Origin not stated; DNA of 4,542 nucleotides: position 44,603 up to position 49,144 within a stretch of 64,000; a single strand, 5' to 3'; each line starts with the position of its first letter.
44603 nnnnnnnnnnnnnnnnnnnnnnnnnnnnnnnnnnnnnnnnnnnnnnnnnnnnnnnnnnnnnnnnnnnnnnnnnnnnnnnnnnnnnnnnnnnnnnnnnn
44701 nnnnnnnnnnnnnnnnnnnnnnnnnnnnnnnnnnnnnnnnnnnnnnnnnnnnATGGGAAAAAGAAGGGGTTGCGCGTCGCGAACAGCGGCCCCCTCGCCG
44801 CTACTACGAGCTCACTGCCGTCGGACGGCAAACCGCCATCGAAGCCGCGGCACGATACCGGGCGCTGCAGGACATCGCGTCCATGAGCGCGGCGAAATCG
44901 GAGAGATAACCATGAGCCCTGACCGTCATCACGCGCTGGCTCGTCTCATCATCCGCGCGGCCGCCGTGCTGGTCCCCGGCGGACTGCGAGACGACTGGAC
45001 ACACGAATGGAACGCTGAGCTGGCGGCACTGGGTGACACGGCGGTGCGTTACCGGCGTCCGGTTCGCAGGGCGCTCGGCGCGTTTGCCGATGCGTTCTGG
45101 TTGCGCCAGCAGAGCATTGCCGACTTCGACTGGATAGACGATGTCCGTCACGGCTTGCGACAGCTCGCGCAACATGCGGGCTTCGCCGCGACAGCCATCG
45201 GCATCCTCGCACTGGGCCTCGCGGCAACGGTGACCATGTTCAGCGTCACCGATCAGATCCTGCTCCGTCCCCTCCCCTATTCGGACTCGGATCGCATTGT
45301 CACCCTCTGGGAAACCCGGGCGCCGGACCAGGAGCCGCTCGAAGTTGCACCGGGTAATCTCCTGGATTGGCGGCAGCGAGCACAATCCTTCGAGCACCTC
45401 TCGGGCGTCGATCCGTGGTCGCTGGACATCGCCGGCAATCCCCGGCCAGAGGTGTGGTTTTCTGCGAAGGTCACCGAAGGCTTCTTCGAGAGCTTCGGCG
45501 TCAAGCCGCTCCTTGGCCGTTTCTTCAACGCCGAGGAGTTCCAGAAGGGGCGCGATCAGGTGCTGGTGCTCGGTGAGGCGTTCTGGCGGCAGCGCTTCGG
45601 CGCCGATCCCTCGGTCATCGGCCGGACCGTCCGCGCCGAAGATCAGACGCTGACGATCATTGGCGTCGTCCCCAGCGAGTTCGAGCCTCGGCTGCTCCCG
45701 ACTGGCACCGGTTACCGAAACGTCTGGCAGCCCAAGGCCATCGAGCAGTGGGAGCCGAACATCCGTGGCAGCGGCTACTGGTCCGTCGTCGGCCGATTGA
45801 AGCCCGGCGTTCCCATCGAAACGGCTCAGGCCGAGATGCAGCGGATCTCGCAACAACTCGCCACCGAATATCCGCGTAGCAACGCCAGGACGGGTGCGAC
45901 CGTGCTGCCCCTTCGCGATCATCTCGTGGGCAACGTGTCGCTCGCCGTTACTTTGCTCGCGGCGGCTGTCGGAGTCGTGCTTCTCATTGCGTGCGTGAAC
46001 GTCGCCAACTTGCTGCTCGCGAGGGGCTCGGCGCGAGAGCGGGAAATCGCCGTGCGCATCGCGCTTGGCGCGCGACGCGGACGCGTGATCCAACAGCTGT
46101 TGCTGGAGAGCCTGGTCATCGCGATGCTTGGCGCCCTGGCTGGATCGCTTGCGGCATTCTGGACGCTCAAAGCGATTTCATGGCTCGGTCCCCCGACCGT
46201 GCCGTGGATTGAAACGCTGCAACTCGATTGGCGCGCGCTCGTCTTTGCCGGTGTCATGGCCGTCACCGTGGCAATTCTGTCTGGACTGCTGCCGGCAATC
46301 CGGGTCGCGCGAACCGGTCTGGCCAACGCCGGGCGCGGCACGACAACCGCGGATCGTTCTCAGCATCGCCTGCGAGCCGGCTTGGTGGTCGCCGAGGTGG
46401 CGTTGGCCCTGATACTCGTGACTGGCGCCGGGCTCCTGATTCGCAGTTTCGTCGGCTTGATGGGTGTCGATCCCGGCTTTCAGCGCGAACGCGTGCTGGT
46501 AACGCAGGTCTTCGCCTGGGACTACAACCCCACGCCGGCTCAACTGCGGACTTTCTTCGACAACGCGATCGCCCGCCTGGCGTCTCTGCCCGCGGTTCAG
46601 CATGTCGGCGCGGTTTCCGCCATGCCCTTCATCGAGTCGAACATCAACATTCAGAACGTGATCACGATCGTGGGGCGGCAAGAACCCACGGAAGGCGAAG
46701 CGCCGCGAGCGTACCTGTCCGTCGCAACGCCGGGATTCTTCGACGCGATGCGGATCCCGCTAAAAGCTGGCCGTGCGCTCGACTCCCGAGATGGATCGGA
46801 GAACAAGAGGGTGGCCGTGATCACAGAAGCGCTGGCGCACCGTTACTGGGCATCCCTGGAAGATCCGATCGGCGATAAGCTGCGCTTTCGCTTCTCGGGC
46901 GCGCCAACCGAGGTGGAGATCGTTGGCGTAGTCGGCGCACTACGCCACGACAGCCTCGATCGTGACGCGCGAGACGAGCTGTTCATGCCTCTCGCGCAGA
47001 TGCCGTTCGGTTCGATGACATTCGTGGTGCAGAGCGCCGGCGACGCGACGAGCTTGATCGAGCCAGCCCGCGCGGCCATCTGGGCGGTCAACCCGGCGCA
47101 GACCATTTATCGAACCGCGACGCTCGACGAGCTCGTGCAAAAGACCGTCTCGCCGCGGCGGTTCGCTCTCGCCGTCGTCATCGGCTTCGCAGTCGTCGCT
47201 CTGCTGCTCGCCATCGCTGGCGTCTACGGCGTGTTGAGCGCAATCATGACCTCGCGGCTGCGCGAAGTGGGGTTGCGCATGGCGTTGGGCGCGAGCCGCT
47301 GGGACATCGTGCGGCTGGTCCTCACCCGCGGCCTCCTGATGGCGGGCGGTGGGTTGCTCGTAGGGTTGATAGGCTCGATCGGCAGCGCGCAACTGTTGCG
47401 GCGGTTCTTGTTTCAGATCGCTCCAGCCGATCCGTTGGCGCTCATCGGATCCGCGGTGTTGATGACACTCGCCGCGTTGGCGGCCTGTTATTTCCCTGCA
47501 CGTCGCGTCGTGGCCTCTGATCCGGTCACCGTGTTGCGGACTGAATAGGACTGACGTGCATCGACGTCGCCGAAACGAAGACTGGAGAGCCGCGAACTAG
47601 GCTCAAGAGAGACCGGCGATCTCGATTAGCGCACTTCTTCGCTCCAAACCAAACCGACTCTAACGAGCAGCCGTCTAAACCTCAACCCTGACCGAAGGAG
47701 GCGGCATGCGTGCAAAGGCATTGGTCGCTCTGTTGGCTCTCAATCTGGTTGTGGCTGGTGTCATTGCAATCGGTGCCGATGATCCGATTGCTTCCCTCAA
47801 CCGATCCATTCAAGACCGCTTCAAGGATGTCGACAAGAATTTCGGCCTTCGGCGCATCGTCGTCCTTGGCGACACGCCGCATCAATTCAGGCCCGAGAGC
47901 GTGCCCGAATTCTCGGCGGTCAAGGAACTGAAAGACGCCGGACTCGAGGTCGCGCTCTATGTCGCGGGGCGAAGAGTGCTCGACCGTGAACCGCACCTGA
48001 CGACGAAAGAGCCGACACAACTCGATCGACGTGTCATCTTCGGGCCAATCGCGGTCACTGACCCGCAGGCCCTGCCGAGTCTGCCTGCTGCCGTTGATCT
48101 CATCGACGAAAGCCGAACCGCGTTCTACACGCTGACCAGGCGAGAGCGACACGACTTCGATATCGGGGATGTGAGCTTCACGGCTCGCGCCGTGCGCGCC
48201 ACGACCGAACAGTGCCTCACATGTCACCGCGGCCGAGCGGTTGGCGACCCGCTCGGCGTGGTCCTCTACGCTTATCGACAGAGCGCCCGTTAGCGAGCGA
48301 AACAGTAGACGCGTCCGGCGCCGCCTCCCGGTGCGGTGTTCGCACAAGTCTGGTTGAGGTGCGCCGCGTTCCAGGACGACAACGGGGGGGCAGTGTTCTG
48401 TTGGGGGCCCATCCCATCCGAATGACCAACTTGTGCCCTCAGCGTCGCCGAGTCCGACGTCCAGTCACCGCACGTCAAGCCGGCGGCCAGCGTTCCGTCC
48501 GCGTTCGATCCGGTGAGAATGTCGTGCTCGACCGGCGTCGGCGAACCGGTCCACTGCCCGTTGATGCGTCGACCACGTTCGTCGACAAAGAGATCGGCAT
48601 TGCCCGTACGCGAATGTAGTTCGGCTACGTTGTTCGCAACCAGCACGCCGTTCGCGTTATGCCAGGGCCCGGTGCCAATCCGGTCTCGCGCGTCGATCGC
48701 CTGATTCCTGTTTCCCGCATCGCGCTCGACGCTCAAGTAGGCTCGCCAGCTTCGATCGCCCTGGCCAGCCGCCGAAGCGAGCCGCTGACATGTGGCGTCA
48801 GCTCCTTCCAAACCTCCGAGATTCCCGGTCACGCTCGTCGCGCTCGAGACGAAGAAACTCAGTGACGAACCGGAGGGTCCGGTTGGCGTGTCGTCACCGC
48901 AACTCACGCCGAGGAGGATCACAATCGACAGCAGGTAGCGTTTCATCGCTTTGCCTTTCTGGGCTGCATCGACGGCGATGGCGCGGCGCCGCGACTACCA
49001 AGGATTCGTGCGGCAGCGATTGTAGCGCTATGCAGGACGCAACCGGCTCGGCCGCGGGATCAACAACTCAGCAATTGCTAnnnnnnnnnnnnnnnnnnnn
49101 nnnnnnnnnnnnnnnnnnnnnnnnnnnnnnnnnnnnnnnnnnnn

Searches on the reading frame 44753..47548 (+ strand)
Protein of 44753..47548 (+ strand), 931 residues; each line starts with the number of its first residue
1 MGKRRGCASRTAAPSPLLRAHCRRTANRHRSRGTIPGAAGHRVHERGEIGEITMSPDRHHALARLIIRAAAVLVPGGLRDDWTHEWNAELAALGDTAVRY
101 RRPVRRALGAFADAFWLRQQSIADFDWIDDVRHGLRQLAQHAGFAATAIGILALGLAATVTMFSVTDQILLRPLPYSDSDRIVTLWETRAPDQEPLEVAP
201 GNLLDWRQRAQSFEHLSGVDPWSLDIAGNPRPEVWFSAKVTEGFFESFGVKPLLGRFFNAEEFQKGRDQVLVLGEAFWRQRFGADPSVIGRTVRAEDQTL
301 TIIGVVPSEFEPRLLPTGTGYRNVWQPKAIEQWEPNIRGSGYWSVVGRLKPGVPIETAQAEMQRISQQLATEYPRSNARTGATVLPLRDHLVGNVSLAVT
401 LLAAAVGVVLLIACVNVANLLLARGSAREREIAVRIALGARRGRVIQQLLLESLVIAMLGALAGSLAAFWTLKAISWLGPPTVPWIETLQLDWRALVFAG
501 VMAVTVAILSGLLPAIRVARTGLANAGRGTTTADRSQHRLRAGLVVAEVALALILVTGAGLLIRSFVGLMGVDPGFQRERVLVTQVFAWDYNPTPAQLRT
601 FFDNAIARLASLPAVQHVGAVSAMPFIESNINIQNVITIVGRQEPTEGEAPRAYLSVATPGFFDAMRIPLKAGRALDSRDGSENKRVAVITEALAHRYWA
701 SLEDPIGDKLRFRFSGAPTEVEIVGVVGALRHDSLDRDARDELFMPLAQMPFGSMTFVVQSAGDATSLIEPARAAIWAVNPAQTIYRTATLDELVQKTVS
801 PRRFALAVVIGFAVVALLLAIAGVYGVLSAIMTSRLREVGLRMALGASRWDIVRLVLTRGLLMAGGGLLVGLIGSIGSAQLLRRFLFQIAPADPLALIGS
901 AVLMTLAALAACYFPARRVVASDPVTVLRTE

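Call 49: search_protein_families(library=pfam, proteins=[window:44753-47548:+], max_evalue=0.01)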
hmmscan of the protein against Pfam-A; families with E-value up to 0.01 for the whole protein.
window:44753-47548:+ (931 aa): 2 families
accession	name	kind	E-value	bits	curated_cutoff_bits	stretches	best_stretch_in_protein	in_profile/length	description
PF12704.14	MacB_PCD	-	3.6e-37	129.1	27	2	147-364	3-206/207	MacB-like periplasmic core domain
PF02687.27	FtsX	-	4.4e-27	95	25.5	2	405-521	3-118/120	FtsX-like permease C-terminal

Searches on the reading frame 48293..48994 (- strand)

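Call 55: search_protein_families(library=pfam, proteins=[window:48293-48994:-], max_evalue=0.0001)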
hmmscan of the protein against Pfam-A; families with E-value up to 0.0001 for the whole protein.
window:48293-48994:- (234 aa): 1 family
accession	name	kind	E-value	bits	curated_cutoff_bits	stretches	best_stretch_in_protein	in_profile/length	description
PF07588.17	DUF1554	-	1.1e-07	32.3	27.5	1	54-192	3-133/136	Protein of unknown function (DUF1554)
